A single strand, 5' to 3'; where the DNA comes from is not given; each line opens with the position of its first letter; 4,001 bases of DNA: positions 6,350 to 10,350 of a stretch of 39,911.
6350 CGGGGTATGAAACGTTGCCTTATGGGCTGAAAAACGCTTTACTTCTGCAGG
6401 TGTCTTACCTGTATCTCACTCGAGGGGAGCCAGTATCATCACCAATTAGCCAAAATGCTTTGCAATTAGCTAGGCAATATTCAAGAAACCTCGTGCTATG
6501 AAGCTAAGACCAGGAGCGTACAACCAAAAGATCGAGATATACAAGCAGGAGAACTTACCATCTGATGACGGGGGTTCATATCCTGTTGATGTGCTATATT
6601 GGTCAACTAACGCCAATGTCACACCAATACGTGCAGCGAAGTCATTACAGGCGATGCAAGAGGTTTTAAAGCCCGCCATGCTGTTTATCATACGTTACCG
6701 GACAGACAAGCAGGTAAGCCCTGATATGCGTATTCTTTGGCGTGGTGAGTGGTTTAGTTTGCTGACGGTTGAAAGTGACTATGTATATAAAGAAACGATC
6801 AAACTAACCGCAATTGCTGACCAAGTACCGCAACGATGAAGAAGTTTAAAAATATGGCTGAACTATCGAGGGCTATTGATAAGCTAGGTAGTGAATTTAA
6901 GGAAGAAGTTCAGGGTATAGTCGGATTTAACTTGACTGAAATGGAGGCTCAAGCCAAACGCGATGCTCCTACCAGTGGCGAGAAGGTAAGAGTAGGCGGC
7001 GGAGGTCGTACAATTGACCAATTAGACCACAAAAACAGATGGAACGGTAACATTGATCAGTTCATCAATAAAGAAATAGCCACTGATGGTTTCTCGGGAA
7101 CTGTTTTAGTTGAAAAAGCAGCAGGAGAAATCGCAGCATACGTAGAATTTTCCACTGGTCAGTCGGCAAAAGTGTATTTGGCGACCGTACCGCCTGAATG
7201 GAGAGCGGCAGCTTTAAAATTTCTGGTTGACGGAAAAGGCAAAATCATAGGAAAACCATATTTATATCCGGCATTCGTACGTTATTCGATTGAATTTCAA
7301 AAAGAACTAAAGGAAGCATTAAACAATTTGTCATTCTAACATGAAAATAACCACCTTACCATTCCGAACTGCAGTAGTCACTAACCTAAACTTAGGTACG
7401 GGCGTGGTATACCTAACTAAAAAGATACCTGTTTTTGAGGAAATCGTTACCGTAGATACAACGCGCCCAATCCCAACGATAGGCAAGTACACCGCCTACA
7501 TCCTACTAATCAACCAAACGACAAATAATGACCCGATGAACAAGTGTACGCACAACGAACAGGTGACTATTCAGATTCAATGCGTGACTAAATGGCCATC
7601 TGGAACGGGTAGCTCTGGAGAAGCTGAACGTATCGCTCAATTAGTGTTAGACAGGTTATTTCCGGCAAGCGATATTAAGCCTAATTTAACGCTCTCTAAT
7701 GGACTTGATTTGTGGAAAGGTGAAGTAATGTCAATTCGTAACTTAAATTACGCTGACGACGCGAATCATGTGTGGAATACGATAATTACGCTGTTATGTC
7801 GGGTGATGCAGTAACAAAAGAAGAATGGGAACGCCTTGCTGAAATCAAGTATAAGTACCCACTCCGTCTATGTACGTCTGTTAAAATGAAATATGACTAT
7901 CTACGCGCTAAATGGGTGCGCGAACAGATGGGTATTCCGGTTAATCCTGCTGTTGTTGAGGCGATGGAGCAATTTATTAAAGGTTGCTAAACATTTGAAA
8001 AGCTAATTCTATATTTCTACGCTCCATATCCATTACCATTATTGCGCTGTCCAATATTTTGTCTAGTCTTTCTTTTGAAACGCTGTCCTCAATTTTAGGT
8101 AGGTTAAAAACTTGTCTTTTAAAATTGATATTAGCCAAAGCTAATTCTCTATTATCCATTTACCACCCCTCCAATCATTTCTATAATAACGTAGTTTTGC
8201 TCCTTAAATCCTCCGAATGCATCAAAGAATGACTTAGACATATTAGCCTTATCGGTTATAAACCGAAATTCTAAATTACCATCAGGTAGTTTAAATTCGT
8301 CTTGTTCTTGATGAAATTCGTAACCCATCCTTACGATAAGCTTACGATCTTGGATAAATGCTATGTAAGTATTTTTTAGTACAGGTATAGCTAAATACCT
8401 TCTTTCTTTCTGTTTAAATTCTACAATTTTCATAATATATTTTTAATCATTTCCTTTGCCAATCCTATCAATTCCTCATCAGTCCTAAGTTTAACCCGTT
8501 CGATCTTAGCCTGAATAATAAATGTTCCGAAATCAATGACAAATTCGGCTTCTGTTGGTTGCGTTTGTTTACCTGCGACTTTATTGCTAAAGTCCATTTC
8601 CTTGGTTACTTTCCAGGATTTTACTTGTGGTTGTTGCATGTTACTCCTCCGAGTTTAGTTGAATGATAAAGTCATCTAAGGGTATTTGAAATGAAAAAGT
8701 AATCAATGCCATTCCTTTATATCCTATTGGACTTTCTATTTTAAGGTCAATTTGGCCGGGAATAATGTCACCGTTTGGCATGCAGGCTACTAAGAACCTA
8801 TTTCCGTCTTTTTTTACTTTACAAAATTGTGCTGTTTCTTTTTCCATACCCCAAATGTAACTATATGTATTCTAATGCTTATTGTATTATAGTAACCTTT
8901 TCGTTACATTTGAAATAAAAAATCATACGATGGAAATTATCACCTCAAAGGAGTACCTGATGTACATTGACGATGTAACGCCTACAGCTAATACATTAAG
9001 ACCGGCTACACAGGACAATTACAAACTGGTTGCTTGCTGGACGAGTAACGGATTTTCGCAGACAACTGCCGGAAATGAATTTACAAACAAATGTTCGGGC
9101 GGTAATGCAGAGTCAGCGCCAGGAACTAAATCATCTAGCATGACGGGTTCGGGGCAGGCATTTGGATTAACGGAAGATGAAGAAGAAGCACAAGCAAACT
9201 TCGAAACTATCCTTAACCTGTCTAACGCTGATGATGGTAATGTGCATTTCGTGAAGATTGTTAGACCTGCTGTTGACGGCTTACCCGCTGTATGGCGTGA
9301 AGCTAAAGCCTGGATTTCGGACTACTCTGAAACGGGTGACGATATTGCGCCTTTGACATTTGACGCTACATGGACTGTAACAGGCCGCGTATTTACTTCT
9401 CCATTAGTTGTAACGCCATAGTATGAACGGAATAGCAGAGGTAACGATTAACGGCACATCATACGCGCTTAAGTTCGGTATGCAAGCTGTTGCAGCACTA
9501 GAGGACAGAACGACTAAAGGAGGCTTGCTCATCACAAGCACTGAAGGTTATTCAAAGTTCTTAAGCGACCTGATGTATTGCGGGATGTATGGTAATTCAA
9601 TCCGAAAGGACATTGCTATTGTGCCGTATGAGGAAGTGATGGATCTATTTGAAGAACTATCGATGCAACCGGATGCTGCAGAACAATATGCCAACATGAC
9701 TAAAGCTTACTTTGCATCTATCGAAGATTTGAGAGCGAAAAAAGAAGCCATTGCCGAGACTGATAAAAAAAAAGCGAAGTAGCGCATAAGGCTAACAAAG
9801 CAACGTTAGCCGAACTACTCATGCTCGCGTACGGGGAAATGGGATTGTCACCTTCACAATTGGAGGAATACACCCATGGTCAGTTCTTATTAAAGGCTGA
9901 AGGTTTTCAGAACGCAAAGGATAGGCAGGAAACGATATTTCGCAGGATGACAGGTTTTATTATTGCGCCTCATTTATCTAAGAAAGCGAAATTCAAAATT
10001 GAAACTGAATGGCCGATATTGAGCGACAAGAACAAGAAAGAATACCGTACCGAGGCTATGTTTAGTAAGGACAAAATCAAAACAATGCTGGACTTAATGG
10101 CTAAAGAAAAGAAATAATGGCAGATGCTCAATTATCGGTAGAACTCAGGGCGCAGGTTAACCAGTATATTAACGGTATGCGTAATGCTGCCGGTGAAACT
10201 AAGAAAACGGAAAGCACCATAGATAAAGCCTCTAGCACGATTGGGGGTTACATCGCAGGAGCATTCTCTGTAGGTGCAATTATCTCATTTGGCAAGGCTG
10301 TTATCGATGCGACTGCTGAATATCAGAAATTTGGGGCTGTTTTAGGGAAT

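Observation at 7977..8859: Reverse-strand four-gene cassette of unknown small proteins embedded in the tail module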

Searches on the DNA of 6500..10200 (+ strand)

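Call 6: search_dna_similar(query=window:6500-10200:+, collection=phages, mode=near, max_rows=30)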
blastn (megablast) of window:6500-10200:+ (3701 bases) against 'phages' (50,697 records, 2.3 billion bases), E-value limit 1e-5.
No match.

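Call 7: search_dna_similar(query=window:7977-8880:+, collection=phages, mode=distant, max_rows=30)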
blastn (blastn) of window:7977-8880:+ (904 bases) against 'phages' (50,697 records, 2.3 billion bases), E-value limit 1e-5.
No match.

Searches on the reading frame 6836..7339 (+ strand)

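Call 4: search_protein_families(library=phrogs, proteins=[window:6836-7339:+], max_evalue=1)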
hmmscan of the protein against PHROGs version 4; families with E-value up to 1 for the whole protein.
window:6836-7339:+ (167 aa): 1 family
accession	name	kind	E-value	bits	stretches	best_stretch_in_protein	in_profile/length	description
phrog_5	-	connector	4.7e-08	34.1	1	2-164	93-207/239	tail completion or Neck1 protein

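Call 5: search_protein_families(library=pfam, proteins=[window:6836-7339:+], max_evalue=1)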
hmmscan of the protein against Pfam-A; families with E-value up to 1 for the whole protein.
window:6836-7339:+ (167 aa): 0 families

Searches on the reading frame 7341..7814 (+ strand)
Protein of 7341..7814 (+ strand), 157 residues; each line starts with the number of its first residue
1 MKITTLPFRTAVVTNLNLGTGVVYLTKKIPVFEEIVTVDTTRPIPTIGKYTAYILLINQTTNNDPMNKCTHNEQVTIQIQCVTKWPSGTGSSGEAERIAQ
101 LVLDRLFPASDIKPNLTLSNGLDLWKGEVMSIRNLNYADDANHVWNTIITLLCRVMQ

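Call 4: search_protein_families(library=phrogs, proteins=[window:7341-7814:+], max_evalue=1)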
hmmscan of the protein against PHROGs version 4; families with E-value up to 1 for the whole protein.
window:7341-7814:+ (157 aa): 3 families
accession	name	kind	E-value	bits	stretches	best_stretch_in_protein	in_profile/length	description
phrog_176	-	connector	0.012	16.6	1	55-154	40-129/131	tail terminator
phrog_123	-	connector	0.015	16.2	1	27-112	19-93/139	tail terminator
phrog_179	-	connector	0.076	13.5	1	43-111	49-113/162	tail terminator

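Call 5: search_protein_families(library=pfam, proteins=[window:7341-7814:+], max_evalue=1)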
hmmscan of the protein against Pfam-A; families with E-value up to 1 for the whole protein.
window:7341-7814:+ (157 aa): 0 families

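Call 72: search_dna_similar(query=window:7341-7814:+, collection=phages, mode=protein, max_evalue=0.001, max_rows=25)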
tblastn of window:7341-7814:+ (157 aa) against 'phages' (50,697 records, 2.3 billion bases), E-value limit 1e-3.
No match.

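Call 95: find_related_loci(query=A5, collection=viral_contigs, flank=4000)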
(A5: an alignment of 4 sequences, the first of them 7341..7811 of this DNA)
Query A5 (157 aa) in viral_contigs; peptide patterns used: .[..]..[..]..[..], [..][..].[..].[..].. (x = any residue, [..] = any of these).
111 stretches matched a pattern; 7 encode a relative of the query (tblastn E <= 1e-3); 7 distinct loci.
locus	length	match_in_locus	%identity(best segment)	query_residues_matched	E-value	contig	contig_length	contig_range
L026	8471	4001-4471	97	1-157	2e-102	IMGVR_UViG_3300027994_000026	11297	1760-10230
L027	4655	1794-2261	44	1-157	6e-38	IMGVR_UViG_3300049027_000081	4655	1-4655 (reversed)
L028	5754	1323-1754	44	1-145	2e-35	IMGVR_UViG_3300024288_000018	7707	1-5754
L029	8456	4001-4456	43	1-157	1e-34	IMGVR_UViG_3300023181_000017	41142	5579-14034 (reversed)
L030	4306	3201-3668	42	1-157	6e-34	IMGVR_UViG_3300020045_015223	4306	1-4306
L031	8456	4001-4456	42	1-157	1e-34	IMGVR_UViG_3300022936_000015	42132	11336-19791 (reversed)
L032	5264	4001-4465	39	1-157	2e-30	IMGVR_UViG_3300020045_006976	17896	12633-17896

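Call 96: find_related_loci(query=A5, collection=genome_contigs, flank=4000)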
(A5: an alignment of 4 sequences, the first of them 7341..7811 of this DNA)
Query A5 (157 aa) in genome_contigs; peptide patterns used: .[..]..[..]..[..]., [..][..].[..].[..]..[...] (x = any residue, [..] = any of these).
83 stretches matched a pattern, but none encodes a relative of the query by tblastn (E <= 1e-3).

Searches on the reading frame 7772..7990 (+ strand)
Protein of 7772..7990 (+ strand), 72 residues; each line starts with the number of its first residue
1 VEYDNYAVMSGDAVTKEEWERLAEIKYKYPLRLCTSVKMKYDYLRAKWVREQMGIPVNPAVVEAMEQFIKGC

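Call 4: search_protein_families(library=phrogs, proteins=[window:7772-7990:+], max_evalue=1)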
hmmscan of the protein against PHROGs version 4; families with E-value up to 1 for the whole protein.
window:7772-7990:+ (72 aa): 1 family
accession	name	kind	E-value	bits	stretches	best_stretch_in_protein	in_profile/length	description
phrog_21222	-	unknown function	0.93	10.6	0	14-29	26-41/44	-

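Call 5: search_protein_families(library=pfam, proteins=[window:7772-7990:+], max_evalue=1)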
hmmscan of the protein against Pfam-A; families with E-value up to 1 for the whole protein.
window:7772-7990:+ (72 aa): 0 families

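Call 21: search_protein_families(library=padloc, proteins=[window:7772-7990:+], max_evalue=1)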
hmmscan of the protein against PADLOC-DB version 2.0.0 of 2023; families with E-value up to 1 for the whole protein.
window:7772-7990:+ (72 aa): 0 families

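Call 22: search_protein_families(library=ncbifam, proteins=[window:7772-7990:+], max_evalue=1)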
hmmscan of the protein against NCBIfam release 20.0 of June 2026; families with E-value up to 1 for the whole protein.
window:7772-7990:+ (72 aa): 0 families

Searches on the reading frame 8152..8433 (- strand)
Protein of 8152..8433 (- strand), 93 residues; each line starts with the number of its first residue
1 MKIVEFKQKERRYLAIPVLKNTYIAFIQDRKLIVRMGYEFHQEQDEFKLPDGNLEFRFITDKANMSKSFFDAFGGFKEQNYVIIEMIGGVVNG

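Call 4: search_protein_families(library=phrogs, proteins=[window:8152-8433:-], max_evalue=1)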
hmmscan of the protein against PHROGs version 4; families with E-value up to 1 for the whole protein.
window:8152-8433:- (93 aa): 0 families

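Call 5: search_protein_families(library=pfam, proteins=[window:8152-8433:-], max_evalue=1)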
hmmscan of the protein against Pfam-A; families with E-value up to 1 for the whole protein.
window:8152-8433:- (93 aa): 2 families
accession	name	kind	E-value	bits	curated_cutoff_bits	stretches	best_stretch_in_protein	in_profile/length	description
PF07080.17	DUF1348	-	0.036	14.4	22.1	1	9-61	57-107/130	Protein of unknown function (DUF1348)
PF07821.18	Alpha-amyl_C2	-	0.18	12.5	27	1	20-41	17-37/60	Alpha-amylase C-terminal beta-sheet domain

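Call 9: find_related_loci(query=window:8152-8433:-, collection=viral_contigs, flank=6000)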
Query window:8152-8433:- (93 aa) in viral_contigs; peptide patterns used: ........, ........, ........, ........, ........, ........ (x = any residue, [..] = any of these).
10 stretches matched a pattern, but none encodes a relative of the query by tblastn (E <= 1e-3).

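Call 13: find_homologous_proteins(query=window:8152-8433:-, max_evalue=0.01)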
Query window:8152-8433:- (93 aa): 1 proteins with E <= 0.01 among 1 candidates.
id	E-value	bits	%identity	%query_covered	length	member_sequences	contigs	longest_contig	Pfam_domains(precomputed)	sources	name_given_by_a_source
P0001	1.5e-54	200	100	100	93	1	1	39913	-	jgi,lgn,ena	-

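Call 21: search_protein_families(library=padloc, proteins=[window:8152-8433:-], max_evalue=1)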
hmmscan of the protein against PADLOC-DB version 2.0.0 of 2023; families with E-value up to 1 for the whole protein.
window:8152-8433:- (93 aa): 0 families

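Call 22: search_protein_families(library=ncbifam, proteins=[window:8152-8433:-], max_evalue=1)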
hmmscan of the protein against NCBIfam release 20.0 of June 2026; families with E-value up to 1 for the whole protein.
window:8152-8433:- (93 aa): 0 families
